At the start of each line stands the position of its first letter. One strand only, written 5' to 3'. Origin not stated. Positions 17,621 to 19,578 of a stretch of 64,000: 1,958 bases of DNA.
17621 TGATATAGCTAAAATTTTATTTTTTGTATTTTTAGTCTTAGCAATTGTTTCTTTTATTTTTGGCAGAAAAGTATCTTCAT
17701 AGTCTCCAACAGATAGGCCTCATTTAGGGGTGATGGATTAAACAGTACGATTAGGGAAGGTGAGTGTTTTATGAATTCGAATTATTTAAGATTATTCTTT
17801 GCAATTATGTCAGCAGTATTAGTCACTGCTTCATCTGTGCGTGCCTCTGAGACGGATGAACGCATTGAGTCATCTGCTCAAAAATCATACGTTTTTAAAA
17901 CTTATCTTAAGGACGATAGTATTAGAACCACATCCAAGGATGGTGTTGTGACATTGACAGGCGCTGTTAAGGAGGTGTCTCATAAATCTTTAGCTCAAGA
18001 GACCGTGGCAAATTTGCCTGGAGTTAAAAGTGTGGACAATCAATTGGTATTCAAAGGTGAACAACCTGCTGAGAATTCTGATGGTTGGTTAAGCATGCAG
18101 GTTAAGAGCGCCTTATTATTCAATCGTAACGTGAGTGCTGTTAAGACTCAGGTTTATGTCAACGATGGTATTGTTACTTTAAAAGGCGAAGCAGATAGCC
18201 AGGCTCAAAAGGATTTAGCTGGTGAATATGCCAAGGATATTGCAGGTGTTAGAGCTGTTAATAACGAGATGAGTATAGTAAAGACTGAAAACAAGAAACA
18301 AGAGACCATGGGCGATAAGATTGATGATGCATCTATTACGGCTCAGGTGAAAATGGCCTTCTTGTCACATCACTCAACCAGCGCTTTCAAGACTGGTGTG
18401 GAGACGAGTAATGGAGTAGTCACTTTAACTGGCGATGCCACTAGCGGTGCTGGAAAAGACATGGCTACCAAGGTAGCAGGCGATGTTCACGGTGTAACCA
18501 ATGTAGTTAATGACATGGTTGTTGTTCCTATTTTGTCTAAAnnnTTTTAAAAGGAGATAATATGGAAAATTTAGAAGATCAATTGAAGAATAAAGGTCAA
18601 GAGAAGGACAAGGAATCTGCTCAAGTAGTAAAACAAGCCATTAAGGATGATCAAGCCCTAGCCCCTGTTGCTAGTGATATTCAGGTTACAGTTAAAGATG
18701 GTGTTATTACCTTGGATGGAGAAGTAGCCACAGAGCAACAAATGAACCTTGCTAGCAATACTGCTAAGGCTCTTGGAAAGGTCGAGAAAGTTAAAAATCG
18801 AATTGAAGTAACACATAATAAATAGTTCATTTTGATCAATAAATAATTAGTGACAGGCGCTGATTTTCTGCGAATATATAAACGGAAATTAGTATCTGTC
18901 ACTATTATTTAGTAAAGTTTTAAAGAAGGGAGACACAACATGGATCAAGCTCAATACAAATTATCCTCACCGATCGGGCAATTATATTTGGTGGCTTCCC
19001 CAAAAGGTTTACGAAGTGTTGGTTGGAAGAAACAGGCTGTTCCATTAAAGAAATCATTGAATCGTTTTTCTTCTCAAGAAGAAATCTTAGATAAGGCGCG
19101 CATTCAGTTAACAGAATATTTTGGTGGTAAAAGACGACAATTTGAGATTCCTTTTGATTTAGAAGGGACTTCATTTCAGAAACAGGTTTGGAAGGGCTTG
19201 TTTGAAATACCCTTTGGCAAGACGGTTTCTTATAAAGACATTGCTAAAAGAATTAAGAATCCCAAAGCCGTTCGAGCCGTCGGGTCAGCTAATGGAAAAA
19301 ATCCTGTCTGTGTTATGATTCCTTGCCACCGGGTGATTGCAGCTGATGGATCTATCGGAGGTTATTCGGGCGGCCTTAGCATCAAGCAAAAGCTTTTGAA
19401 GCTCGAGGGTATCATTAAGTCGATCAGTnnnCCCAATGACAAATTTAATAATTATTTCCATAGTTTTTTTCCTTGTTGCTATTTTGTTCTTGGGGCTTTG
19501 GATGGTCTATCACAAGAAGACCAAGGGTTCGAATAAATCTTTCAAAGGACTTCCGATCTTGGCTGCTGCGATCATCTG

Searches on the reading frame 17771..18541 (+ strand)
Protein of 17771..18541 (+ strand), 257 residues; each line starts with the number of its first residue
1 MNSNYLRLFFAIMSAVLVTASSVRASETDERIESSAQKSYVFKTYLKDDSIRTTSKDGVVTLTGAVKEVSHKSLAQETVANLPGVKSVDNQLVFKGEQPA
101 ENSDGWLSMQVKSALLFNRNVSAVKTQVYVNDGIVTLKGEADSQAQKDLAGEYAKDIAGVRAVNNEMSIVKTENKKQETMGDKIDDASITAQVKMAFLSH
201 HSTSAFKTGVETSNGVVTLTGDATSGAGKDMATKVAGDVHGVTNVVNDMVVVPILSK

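Call 73: search_protein_families(library=pfam, proteins=[window:17771-18541:+], max_evalue=0.00001)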
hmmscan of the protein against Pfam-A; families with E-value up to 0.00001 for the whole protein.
window:17771-18541:+ (257 aa): 1 family
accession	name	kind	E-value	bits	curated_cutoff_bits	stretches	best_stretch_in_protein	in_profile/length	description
PF04972.22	BON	-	3.8e-47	158.9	27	3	103-170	1-68/69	BON domain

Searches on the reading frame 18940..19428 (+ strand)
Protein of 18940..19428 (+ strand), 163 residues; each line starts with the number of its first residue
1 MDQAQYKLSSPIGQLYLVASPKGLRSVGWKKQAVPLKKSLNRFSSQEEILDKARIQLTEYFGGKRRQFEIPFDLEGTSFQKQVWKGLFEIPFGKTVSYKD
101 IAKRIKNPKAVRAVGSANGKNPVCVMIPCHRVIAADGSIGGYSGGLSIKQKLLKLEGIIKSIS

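Call 73: search_protein_families(library=pfam, proteins=[window:18940-19428:+], max_evalue=0.00001)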
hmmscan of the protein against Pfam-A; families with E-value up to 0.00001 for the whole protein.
window:18940-19428:+ (163 aa): 2 families
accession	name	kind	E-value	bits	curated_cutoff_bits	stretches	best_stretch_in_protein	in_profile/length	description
PF01035.26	DNA_binding_1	-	1.7e-35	121.2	27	1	78-158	1-81/81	6-O-methylguanine DNA methyltransferase, DNA binding domain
PF02870.21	Methyltransf_1N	-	3e-10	40.9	21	1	8-74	6-71/71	6-O-methylguanine DNA methyltransferase, ribonuclease-like domain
